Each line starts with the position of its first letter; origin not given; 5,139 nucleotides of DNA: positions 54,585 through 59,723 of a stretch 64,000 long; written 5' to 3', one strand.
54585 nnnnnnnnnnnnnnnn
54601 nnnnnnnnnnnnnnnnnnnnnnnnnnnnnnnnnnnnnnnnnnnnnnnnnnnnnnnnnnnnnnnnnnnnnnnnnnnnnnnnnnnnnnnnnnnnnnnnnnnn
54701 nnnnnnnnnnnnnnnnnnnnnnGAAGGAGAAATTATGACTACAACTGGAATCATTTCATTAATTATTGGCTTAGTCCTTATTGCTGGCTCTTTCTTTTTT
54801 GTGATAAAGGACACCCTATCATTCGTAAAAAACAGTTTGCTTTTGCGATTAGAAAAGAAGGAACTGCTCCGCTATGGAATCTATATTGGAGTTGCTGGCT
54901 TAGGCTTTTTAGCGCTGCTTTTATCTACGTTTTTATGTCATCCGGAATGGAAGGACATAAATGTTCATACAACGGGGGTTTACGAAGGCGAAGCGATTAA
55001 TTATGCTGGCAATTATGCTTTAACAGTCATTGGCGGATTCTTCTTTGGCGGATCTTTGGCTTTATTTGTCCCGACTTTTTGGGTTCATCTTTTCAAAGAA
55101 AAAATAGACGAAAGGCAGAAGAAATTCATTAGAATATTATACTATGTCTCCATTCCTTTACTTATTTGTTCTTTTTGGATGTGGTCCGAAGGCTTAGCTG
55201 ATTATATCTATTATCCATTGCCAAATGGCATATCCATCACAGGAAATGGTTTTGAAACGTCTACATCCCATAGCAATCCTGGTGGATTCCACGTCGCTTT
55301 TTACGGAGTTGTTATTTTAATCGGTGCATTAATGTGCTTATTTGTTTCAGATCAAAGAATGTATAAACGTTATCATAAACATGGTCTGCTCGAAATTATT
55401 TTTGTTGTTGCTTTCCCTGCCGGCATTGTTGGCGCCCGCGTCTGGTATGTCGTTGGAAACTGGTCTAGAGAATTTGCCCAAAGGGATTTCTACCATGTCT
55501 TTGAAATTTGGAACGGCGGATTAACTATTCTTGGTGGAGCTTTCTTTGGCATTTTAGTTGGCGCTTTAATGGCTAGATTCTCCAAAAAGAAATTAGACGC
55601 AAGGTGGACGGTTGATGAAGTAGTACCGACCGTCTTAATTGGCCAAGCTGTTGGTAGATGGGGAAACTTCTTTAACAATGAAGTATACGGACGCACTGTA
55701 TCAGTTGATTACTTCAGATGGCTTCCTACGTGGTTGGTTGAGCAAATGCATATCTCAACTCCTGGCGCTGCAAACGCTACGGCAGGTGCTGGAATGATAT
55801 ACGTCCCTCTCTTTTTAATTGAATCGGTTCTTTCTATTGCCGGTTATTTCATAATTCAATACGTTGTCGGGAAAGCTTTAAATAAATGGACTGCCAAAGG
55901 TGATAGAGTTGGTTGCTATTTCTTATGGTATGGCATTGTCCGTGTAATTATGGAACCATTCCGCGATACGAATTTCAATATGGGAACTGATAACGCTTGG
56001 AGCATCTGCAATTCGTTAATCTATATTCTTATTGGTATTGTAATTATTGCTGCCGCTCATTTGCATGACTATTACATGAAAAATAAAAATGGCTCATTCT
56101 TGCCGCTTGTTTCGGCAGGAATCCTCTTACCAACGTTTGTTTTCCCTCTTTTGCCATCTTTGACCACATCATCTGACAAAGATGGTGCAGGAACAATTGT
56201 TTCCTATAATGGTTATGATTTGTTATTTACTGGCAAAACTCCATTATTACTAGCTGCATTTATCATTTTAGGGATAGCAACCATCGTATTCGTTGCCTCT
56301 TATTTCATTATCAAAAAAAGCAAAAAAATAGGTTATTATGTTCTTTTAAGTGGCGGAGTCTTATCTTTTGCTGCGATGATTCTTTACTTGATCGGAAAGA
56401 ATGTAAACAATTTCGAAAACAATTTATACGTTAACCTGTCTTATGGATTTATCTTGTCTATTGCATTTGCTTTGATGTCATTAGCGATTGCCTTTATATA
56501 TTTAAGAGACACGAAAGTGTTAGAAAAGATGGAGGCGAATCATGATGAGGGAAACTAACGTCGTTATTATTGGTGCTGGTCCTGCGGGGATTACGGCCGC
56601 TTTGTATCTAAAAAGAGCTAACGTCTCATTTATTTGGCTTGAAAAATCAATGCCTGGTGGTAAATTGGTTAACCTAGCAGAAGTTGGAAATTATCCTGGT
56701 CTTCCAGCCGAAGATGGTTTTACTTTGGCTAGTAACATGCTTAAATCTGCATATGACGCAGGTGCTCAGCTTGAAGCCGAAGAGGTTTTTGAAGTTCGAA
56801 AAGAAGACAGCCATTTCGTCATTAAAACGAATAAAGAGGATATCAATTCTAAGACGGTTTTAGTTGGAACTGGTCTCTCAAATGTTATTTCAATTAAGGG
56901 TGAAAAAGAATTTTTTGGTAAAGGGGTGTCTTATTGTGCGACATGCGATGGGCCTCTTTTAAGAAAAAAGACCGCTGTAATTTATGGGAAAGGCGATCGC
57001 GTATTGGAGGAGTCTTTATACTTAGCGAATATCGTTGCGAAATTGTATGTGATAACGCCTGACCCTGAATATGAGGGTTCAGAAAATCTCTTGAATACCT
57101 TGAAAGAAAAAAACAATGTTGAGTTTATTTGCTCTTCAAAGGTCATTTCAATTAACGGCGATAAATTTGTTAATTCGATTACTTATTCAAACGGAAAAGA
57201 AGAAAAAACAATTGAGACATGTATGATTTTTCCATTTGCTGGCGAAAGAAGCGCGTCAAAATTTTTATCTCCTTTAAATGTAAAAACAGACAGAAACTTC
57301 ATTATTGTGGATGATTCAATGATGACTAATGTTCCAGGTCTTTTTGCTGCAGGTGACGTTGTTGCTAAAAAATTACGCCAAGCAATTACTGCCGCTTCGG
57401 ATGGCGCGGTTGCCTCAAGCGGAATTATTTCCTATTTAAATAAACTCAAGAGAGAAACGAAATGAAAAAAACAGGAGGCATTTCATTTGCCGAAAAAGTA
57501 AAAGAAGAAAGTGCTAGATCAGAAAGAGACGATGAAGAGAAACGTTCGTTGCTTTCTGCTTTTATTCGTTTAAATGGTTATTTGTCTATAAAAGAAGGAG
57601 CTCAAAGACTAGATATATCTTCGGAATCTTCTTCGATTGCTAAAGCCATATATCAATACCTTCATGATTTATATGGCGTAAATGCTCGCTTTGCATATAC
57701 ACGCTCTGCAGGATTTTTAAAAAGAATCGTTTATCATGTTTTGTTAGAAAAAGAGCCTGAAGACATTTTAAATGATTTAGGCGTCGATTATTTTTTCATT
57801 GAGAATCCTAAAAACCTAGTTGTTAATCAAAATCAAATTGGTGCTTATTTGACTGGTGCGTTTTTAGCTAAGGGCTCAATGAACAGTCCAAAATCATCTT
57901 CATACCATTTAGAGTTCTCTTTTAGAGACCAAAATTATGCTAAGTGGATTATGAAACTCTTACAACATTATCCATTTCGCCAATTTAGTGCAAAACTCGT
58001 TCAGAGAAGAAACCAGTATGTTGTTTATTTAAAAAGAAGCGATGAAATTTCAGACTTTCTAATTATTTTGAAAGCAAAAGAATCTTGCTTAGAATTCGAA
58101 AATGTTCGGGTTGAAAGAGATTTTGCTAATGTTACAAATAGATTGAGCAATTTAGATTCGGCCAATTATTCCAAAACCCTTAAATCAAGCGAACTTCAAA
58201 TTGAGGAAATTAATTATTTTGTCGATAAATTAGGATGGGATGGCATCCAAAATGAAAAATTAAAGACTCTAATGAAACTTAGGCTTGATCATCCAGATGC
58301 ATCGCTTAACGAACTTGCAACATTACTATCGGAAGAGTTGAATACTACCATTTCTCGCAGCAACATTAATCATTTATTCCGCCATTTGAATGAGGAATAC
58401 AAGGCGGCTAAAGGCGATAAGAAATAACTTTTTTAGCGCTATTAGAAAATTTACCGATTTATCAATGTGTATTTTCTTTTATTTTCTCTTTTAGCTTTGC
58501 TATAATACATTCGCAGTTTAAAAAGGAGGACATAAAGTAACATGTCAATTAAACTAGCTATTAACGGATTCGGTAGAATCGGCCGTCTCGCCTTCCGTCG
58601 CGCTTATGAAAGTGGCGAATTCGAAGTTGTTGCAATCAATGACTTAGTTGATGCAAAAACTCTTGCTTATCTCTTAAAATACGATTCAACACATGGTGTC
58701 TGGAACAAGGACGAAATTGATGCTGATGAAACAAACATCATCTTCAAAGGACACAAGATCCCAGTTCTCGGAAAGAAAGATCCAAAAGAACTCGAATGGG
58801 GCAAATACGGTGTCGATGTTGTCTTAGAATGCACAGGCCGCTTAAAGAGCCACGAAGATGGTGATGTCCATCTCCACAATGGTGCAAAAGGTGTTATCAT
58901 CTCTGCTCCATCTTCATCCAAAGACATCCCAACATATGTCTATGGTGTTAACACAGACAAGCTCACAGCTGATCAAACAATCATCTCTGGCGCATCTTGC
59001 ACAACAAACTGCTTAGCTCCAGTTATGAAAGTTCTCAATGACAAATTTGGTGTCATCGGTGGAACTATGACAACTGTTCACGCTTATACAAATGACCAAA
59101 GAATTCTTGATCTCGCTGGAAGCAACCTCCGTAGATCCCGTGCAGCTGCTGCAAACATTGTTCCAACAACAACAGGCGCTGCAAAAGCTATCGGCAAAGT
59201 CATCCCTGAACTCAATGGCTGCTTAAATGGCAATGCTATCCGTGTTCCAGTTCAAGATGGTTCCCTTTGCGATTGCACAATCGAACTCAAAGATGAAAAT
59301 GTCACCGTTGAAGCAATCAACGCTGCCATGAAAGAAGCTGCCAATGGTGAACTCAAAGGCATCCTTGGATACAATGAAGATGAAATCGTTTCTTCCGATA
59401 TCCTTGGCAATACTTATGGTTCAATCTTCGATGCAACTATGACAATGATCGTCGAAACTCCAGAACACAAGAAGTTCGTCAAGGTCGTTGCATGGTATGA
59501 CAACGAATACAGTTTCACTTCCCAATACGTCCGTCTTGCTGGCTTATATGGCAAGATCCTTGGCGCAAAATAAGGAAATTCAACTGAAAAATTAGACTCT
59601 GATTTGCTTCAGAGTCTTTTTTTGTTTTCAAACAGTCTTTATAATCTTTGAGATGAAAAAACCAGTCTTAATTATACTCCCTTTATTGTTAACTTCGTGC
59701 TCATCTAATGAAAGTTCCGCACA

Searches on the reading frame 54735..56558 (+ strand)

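Call 63: search_protein_families(library=pfam, proteins=[window:54735-56558:+], max_evalue=0.00001)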
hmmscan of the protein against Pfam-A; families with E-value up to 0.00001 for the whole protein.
window:54735-56558:+ (607 aa): 1 family
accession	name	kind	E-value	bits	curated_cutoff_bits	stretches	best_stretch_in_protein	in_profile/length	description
PF01790.23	LGT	-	7.1e-45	153.6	24.9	1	183-439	7-239/240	Prolipoprotein diacylglyceryl transferase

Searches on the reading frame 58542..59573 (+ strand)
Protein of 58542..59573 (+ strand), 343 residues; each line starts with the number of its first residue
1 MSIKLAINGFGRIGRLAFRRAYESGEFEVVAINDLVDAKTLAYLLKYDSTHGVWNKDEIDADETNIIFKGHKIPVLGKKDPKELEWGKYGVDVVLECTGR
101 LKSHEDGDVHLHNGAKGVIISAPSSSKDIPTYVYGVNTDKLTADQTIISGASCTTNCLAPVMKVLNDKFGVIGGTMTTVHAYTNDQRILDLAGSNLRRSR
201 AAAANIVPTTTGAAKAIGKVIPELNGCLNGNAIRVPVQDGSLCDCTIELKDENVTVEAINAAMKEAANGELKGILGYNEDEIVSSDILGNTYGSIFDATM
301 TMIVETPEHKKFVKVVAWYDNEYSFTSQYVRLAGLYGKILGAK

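Call 63: search_protein_families(library=pfam, proteins=[window:58542-59573:+], max_evalue=0.00001)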
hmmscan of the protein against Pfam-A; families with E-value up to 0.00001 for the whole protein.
window:58542-59573:+ (343 aa): 2 families
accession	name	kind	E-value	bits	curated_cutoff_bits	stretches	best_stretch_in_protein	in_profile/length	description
PF02800.25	Gp_dh_C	-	1.5e-61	207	24.4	1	158-319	1-158/158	Glyceraldehyde 3-phosphate dehydrogenase, C-terminal domain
PF00044.30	Gp_dh_N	-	1.9e-37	128.1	31.7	1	3-103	1-100/101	Glyceraldehyde 3-phosphate dehydrogenase, NAD binding domain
